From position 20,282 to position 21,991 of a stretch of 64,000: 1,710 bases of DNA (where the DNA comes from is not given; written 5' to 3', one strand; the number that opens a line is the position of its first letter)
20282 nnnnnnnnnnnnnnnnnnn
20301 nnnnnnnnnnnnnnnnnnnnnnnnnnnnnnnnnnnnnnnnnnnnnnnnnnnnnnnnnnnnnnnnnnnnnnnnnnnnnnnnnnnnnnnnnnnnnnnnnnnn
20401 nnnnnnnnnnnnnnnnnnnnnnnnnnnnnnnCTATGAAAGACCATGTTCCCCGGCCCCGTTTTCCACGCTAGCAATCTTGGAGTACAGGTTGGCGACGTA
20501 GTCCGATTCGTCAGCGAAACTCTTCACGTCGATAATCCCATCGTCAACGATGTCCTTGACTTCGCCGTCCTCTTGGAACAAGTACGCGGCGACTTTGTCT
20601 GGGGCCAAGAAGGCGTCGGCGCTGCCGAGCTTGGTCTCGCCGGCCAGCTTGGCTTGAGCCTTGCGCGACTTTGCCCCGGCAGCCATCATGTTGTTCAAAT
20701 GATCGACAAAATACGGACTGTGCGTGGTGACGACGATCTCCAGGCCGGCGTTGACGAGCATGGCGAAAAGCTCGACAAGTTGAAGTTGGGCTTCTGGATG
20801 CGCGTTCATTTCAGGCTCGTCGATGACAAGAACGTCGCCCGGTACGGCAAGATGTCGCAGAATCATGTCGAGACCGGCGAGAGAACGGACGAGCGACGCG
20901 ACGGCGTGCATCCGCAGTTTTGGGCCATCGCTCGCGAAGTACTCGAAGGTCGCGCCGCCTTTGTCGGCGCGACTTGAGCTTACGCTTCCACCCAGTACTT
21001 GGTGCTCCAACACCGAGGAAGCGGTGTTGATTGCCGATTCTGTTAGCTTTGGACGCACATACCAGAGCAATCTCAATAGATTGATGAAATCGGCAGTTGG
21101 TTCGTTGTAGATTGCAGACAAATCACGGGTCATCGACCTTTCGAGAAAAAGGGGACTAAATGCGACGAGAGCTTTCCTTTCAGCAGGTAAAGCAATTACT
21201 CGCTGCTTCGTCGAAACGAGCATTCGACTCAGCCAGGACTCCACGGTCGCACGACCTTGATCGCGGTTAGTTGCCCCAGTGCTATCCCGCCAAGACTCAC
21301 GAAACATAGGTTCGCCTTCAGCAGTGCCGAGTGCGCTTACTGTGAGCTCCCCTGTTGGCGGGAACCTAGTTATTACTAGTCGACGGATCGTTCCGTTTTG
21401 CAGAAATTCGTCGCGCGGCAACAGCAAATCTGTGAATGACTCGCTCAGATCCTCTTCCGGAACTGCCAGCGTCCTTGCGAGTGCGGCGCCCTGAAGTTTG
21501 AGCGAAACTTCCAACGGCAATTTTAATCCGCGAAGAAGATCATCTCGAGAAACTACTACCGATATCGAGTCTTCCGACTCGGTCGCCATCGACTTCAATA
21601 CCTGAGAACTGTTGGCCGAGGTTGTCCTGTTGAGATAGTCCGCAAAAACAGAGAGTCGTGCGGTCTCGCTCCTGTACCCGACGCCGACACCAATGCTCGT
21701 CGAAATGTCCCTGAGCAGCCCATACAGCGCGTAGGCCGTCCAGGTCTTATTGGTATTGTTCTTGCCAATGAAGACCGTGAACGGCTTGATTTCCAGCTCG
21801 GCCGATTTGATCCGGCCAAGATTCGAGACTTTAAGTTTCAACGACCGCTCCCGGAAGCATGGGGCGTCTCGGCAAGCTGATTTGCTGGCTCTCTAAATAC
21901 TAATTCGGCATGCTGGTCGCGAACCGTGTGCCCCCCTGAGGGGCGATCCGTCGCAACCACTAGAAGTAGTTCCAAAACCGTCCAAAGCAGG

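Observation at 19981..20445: Small partner protein: PD-(D/E)xK-like triad preceded by a Cys/His cluster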

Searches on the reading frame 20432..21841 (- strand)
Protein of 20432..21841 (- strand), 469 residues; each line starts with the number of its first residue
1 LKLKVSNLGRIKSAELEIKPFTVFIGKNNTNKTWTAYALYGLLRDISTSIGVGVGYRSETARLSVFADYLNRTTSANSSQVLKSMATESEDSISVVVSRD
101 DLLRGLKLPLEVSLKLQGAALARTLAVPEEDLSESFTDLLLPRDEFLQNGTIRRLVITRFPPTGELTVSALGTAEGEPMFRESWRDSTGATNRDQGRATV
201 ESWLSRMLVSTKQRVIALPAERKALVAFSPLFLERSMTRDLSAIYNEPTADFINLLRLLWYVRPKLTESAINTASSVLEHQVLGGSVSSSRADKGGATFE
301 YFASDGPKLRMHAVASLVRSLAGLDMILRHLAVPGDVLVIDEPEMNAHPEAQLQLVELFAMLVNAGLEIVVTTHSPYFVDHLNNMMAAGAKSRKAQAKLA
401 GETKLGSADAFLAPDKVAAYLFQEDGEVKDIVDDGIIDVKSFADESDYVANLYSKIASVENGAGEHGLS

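Call 3: search_protein_families(library=pfam, proteins=[window:20432-21841:-], max_evalue=1)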
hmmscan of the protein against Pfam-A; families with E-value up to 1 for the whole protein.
window:20432-21841:- (469 aa): 2 families
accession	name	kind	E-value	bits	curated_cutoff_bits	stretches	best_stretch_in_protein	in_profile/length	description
PF13175.12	AAA_15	-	4.5e-19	69.8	32.1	2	296-379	291-374/374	AAA ATPase domain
PF13304.12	AAA_21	-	2.6e-10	41.3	27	1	297-380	221-304/304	AAA domain, putative AbiEii toxin, Type IV TA system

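Call 4: search_protein_families(library=padloc, proteins=[window:20432-21841:-], max_evalue=1)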
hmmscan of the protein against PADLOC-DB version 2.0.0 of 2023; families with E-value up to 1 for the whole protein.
window:20432-21841:- (469 aa): 104 families (the best 25 are shown)
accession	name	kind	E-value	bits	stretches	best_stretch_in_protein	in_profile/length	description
PDLC04033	PD-T4-4_A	-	2.4e-48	163.5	2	237-429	230-418/460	-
PDLC04664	PDC-M47A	-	1.9e-40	137.2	2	306-425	293-410/461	-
PDLC04032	PD-T4-4_A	-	2.2e-32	110.7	2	240-432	249-440/474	-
PDLC02979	AriA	-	3.1e-19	68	2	334-379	327-373/373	-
PDLC03878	NsnB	-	3.6e-19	67.7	2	331-391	233-292/345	-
PDLC02358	Old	-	2.8e-16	57.5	2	316-387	267-337/578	Old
PDLC04214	HEC-02A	-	3.4e-16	57.5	2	268-385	175-288/338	-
PDLC04213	HEC-02A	-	8e-13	46.6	2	225-385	131-282/337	-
PDLC04710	PDC-M56A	-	2e-12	44.8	2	337-426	243-337/382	-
PDLC02980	AriA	-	2.1e-11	42.4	1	299-380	223-304/304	-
PDLC04562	PDC-M29A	-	2.3e-11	41.6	2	339-433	276-378/410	-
PDLC04182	HEC-01A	-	1.4e-09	35.4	2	333-383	304-355/406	-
PDLC02915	ATPase-Toprim_I-B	-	1.7e-09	35.1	2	337-382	258-302/623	-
PDLC00067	GajA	-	3.2e-09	33.8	2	337-379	307-346/604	AAA ATPase domain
PDLC00062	GajA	-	3.2e-09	33.8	2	336-383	304-348/639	AAA ATPase domain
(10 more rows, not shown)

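Call 5: search_protein_families(library=ncbifam, proteins=[window:20432-21841:-], max_evalue=1)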
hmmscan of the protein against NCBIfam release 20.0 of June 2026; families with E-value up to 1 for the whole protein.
window:20432-21841:- (469 aa): 22 families
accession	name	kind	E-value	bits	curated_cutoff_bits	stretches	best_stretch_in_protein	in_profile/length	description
TIGR01166.1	cbiO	subfamily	7.6e-05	22.2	211.8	1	331-374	142-185/190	cobalt ABC transporter, ATP-binding protein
NF041760.1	PtuA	equivalog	0.00014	20.9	500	1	304-379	346-420/524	retron Ec78 anti-phage system effector ATPase PtuA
TIGR02673.1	FtsE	equivalog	0.00019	21.2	264.85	1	329-383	150-204/214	cell division ATP-binding protein FtsE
NF047739.1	antiphage_MADS3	equivalog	0.0002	20.6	420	1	327-394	329-396/427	methylation-associated defense system AAA family ATPase MAD3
NF038234.1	retron_eff_Eco8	equivalog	0.00031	19.5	250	1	337-381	275-327/679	retron Eco8 family effector endonuclease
TIGR03771.1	anch_rpt_ABC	equivalog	0.0011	18.7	268.8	1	326-375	123-172/223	anchored repeat-type ABC transporter ATP-binding subunit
NF010860.0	PRK14267.1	equivalog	0.0022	17.7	412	1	326-382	159-214/253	phosphate ABC transporter ATP-binding protein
NF010060.0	PRK13537.1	equivalog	0.0034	16.3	521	1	327-385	157-215/314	nodulation factor ABC transporter ATP-binding protein NodI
TIGR03608.1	L_ocin_972_ABC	subfamily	0.0042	16.6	254.85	1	328-385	146-203/206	putative bacteriocin export ABC transporter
TIGR04521.1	ECF_ATPase_2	equivalog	0.0053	15.9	330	1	331-375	159-204/279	energy-coupling factor transporter ATPase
NF010155.0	PRK13634.1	equivalog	0.0054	16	413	1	331-375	160-205/290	energy-coupling factor ABC transporter ATP-binding protein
NF007908.0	PRK10619.1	equivalog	0.0062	15.8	466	1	327-384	163-220/257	histidine ABC transporter ATP-binding protein HisP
NF010170.0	PRK13651.1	equivalog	0.011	14.7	432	1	331-375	180-224/308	cobalt transporter ATP-binding subunit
NF007027.0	PRK09493.1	equivalog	0.017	14.5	379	1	327-382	147-202/240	glutamine ABC transporter ATP-binding protein GlnQ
TIGR00972.1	3a0107s01c2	equivalog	0.021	14.2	343.2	1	327-375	155-202/248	phosphate ABC transporter ATP-binding protein PstB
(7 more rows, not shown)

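Call 7: search_protein_families(library=phrogs, proteins=[window:20432-21841:-], max_evalue=1)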
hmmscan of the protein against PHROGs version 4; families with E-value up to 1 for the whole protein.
window:20432-21841:- (469 aa): 12 families
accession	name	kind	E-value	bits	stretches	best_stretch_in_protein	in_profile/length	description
phrog_13167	-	unknown function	1.4e-31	110.9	2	299-431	302-435/477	-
phrog_14430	-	unknown function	1.4e-24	88.1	2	307-388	309-391/444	-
phrog_4747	-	unknown function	1.8e-11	44.8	2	337-381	336-381/610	-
phrog_3940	-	unknown function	5.6e-08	33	1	333-386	252-306/537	-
phrog_21420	-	unknown function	1.2e-07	31.6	1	331-391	522-582/654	-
phrog_8323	-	unknown function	4e-07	29.9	1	335-383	322-369/623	-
phrog_7507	-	unknown function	7.4e-07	29.8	1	337-386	409-457/483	-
phrog_293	-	moron, auxiliary metabolic gene and host takeover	0.0012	17.9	1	329-386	281-339/1058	ABC transporter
phrog_5836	-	unknown function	0.0083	15.1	1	335-382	306-354/1071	-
phrog_9802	-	unknown function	0.037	14.1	1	335-383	285-332/438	-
phrog_23571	-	unknown function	0.17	13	1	75-119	22-64/75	-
phrog_8066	-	unknown function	0.48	10.2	1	337-380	386-430/522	-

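Call 11: find_homologous_proteins(query=window:20432-21841:-, max_evalue=1e-10)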
Query window:20432-21841:- (469 aa): 214 proteins with E <= 1e-10 among 8000 candidates; the best 120 are listed.
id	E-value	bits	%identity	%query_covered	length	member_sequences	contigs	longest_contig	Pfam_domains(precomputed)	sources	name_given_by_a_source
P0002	1.2e-167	576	99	58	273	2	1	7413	PF13175.13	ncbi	ncbi:MAG: hypothetical protein AB7U73_17800, partial [Pirellulales bacterium]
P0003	6.9e-96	340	41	97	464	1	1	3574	PF13175.13,PF13304.13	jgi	jgi:hypothetical protein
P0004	3.9e-87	311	38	99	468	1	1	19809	PF13175.13,PF13304.13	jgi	jgi:AAA ATPase domain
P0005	4.3e-85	304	38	98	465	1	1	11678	PF13175.13,PF13304.13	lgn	-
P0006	4.3e-84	301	40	99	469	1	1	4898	PF13175.13,PF13304.13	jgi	jgi:hypothetical protein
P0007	1.2e-81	293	39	98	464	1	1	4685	PF13175.13,PF13304.13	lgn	-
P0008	3.8e-81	291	39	99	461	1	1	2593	PF13175.13,PF13304.13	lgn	-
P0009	4.0e-80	288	39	98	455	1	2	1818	PF13175.13,PF13304.13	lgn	-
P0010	1.5e-79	286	40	98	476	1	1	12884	PF13175.13,PF13304.13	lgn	-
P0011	3.1e-79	285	39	97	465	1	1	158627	PF13175.13,PF13304.13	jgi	jgi:hypothetical protein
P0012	4.6e-79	284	40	97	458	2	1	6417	PF13175.13,PF13304.13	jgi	-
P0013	3.0e-78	282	39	98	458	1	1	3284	PF13175.13,PF13304.13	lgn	-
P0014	5.8e-78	281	38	97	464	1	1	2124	PF13175.13,PF13304.13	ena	-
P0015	9.2e-76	274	36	97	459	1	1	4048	PF13175.13,PF13304.13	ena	-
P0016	3.8e-75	272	38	97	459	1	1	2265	PF13175.13,PF13304.13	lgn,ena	-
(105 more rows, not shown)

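Call 12: find_encoding_contigs(protein=P0004, flank=4000, max_places=2)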
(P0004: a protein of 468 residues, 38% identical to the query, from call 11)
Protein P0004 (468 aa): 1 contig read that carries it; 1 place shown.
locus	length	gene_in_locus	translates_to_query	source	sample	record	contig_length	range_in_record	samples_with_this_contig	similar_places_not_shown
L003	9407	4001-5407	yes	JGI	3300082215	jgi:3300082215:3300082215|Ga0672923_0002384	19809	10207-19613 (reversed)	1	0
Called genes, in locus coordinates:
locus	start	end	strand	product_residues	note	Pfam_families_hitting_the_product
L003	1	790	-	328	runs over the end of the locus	?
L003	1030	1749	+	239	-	PF21948:LplA-B_cat, PF03099:BPL_LplA_LipB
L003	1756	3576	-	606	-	PF00501:AMP-binding, PF23562:AMP-binding_C_3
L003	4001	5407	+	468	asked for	PF13175:AAA_15, PF13304:AAA_21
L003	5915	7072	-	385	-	PF00108:Thiolase_N, PF02803:Thiolase_C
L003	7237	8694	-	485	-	PF00071:Ras (faint), PF01926:MMR_HSR1, PF02421:FeoB_N, PF00009:GTP_EFTU, PF01926:MMR_HSR1, PF02421:FeoB_N, PF04548:AIG1 (weak), PF14714:KH_dom-like, +5 more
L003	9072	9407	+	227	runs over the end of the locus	PF03167:UDG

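Call 13: find_encoding_contigs(protein=P0011, flank=4000, max_places=2)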
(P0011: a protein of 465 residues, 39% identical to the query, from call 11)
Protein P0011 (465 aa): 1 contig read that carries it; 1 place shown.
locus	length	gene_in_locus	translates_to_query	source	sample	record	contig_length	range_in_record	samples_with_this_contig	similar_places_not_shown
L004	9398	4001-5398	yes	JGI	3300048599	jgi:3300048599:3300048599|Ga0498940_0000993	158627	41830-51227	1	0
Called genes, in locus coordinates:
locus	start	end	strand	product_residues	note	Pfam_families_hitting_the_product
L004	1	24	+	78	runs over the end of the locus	PF01381:HTH_3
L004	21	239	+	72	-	-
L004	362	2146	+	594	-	PF13304:AAA_21, PF13175:AAA_15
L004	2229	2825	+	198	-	-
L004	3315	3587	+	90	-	-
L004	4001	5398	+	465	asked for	PF13175:AAA_15, PF13304:AAA_21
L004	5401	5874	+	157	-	-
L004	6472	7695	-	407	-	PF07992:Pyr_redox_2 (faint), PF13738:Pyr_redox_3 (weak)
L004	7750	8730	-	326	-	PF00749:tRNA-synt_1c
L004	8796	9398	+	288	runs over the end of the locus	-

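Call 14: find_encoding_contigs(protein=P0005, flank=4000, max_places=2)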
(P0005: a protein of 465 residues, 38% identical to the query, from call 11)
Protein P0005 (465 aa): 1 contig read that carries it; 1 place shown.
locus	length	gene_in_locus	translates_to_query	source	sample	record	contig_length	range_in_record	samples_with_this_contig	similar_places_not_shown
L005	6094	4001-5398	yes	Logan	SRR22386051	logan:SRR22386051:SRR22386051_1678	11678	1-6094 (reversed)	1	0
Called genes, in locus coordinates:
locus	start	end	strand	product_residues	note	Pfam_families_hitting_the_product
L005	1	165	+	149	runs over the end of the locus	-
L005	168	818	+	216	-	-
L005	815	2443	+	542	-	PF03237:Terminase_6N (weak)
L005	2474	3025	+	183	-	-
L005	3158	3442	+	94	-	-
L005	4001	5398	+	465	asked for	PF13175:AAA_15, PF13304:AAA_21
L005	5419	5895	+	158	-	-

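Call 15: find_encoding_contigs(protein=P0010, flank=4000, max_places=2)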
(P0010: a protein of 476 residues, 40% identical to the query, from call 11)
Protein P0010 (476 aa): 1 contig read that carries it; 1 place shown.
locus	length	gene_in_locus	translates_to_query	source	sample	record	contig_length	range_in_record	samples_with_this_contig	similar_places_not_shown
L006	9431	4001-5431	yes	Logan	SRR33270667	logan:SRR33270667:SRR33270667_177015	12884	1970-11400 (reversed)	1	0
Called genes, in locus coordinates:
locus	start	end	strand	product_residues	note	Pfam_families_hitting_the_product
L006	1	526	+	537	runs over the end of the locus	-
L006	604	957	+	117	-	PF04255:DUF433 (weak)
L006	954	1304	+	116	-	PF18480:DUF5615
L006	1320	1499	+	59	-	-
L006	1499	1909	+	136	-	-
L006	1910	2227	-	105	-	-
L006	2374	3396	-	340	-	PF03400:DDE_Tnp_IS1 (faint)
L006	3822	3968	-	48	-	-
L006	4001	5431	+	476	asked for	PF13175:AAA_15, PF13304:AAA_21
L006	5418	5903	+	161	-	-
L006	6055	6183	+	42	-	-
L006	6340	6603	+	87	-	PF00266:Aminotran_5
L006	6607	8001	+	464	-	PF00271:Helicase_C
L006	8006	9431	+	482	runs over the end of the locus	-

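Call 52: search_dna_similar(query=window:20432-21841:-, collection=plasmids, mode=protein, max_rows=30, max_evalue=1e-8)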
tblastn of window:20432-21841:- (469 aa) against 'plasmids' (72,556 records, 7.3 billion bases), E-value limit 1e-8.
Records with a match: 34; places in all: 34; records where one place covers at least 80% of the query: 0.
Best place of each record, by identity: <60% 34.
By first word of the organism name: Klebsiella 12; Enterococcus 10; Escherichia 9; Bernardetia 1; Serratia 1; Annamia 1.
By predicted mobility (MOB-suite, as given by PLSDB): non-mobilizable 17; conjugative 14; mobilizable 3.
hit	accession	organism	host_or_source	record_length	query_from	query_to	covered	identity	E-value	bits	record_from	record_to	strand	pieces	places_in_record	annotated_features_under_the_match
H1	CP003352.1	Enterococcus faecium Aus0004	Homo sapiens,blood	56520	23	386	78%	25.1%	8e-18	94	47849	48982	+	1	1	hypothetical protein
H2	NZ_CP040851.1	Enterococcus faecium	chicken,young chicken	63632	23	386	78%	25.1%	8e-18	94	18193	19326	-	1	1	AAA family ATPase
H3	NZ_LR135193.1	Enterococcus faecium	-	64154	23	386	78%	25.1%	8e-18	94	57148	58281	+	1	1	AAA family ATPase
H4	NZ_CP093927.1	Enterococcus hirae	swine,water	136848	23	386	78%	25.1%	8e-18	94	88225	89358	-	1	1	AAA family ATPase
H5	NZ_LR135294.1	Enterococcus faecium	-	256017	23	386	78%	25.1%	8e-18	94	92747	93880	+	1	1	AAA family ATPase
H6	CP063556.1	Enterococcus faecium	Homo sapiens,rectal swab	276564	23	386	78%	25.1%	8e-18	94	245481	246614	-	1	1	none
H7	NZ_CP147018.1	Bernardetia sp. Wsw4-3y2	Red alga,Red algae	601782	210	421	45%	31.3%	3e-16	89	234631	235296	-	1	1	AAA family ATPase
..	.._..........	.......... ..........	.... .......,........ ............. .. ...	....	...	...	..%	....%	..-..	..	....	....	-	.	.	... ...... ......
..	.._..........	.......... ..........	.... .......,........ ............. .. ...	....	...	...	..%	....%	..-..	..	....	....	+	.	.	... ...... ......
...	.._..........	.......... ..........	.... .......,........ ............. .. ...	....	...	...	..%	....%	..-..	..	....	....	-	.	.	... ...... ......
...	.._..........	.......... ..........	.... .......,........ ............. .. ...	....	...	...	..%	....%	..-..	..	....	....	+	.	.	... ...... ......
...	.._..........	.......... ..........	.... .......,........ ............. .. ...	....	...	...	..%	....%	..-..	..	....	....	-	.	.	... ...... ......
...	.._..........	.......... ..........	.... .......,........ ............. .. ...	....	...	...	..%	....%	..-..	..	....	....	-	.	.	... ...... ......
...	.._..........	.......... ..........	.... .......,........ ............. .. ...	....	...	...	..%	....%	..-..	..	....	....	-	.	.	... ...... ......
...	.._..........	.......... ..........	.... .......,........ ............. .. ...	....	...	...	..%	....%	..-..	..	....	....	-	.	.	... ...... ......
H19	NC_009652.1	Klebsiella pneumoniae subsp. pneumoniae MGH 78578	-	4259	243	412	36%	32.6%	2e-13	81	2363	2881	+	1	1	AAA family ATPase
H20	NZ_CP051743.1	Escherichia coli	Homo sapiens,whole organism,rectal swab ...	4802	237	394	34%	33.3%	2e-14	84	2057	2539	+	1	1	AAA family ATPase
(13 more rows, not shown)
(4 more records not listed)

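Call 53: search_dna_similar(query=window:20432-21841:-, collection=phages, mode=protein, max_rows=30, max_evalue=1e-8)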
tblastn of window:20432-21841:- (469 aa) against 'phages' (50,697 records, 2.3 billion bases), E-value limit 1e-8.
Records with a match: 3; places in all: 3; records where one place covers at least 80% of the query: 0.
Best place of each record, by identity: <60% 3.
By first word of the organism name: Vibrio 3.
By host as written in the record: Vibrio cyclitrophicus 2; Vibrio cyclitrophicus 10N.222.45.E8 1.
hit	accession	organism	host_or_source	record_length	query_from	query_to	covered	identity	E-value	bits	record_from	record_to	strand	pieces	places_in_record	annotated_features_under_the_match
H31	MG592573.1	Vibrio phage 1.202.O._10N.222.45.E8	Vibrio cyclitrophicus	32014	324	421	21%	36.0%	3e-11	72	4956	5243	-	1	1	AAA domain protein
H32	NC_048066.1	Vibrio phage 1.202.O._10N.222.45.E8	Vibrio cyclitrophicus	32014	324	421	21%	36.0%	3e-11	72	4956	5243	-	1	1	AAA family ATPase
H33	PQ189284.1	Vibrio phage 10N.222.45.E8_PE001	Vibrio cyclitrophicus 10N.222.45.E8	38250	324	421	21%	36.0%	3e-11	72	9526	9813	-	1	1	hypothetical protein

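Call 54: get_annotated_region(hit=H20, flank=2500)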
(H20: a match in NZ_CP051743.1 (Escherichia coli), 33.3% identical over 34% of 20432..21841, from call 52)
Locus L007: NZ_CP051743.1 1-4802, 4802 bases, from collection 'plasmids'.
description: Escherichia coli strain SCU-105 plasmid pSCU-105-5, complete sequence
organism: Escherichia coli (NCBI taxid 562)
taxonomy: Bacteria; Pseudomonadota; Gammaproteobacteria; Enterobacterales; Enterobacteriaceae; Escherichia; Escherichia coli
host: -; source: Homo sapiens,whole organism,rectal swab from healthy college student; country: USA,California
typing (MOB-suite, as given by PLSDB): non-mobilizable; replicon Col(MG828),rep_cluster_2373
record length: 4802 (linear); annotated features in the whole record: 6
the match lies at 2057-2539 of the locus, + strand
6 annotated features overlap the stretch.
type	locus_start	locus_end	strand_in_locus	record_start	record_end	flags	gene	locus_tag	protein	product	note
CDS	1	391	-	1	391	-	-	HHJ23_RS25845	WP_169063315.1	helix-turn-helix domain-containing protein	-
CDS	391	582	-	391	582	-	-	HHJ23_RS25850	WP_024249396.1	Rop family plasmid primer RNA-binding protein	-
CDS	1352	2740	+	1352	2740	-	-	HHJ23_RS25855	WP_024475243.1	AAA family ATPase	-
CDS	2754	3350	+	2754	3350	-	-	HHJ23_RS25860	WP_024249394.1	hypothetical protein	-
CDS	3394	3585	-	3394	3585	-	-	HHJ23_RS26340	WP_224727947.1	hypothetical protein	-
CDS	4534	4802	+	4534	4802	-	-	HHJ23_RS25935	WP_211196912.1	hypothetical protein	-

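Call 55: get_annotated_region(hit=H2, flank=2500)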
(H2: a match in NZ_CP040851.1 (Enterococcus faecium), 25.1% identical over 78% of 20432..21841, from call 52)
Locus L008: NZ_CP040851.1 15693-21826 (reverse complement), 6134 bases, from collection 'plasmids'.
description: Enterococcus faecium strain F17E0263 plasmid p_unnamned2, complete sequence
organism: Enterococcus faecium (NCBI taxid 1352)
taxonomy: Bacteria; Bacillota; Bacilli; Lactobacillales; Enterococcaceae; Enterococcus; Enterococcus faecium
host: -; source: chicken,young chicken; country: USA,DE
typing (MOB-suite, as given by PLSDB): conjugative; replicon rep_cluster_889; relaxase MOBP; mating-pair formation MPF_T
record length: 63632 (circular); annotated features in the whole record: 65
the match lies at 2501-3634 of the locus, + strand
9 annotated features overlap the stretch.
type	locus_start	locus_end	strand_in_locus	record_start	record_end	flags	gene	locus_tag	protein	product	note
CDS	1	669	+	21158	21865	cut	-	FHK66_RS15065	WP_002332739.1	hypothetical protein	-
CDS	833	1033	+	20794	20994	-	-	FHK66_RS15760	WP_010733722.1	hypothetical protein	-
CDS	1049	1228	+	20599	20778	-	-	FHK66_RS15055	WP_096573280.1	hypothetical protein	-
CDS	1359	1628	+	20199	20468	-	-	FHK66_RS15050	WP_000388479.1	type II toxin-antitoxin system Phd/YefM family antitoxin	-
CDS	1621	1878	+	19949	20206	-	-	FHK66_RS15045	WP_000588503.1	Txe/YoeB family addiction module toxin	GO:0008219 - cell death [Evidence IEA]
CDS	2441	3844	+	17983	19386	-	-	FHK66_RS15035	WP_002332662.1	AAA family ATPase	-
CDS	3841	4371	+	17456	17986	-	-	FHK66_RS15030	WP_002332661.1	hypothetical protein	-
CDS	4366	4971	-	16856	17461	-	-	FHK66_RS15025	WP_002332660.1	recombinase family protein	GO:0006310 - DNA recombination [Evidence IEA]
CDS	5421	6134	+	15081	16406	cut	-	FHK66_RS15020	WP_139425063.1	Y-family DNA polymerase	-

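Call 56: get_annotated_region(hit=H19, flank=2500)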
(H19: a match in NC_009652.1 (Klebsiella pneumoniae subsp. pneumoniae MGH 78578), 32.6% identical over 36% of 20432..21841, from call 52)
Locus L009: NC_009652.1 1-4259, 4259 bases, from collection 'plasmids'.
description: Klebsiella pneumoniae subsp. pneumoniae MGH 78578 plasmid pKPN6, complete sequence
organism: Klebsiella pneumoniae subsp. pneumoniae MGH 78578 (NCBI taxid 272620)
taxonomy: Bacteria; Pseudomonadota; Gammaproteobacteria; Enterobacterales; Enterobacteriaceae; Klebsiella; Klebsiella pneumoniae; Klebsiella pneumoniae subsp. pneumoniae MGH 78578
host: -; source: -; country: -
typing (MOB-suite, as given by PLSDB): non-mobilizable; replicon ColRNAI_rep_cluster_1987
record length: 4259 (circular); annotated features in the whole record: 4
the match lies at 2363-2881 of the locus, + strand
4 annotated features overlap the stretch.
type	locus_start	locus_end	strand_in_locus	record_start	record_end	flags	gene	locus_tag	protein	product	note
CDS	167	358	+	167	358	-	-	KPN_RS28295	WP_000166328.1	Rop family plasmid primer RNA-binding protein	-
CDS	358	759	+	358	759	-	-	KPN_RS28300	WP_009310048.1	helix-turn-helix domain-containing protein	-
CDS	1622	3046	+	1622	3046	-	-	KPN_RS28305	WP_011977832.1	AAA family ATPase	-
CDS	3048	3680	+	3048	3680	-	-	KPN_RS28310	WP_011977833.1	hypothetical protein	-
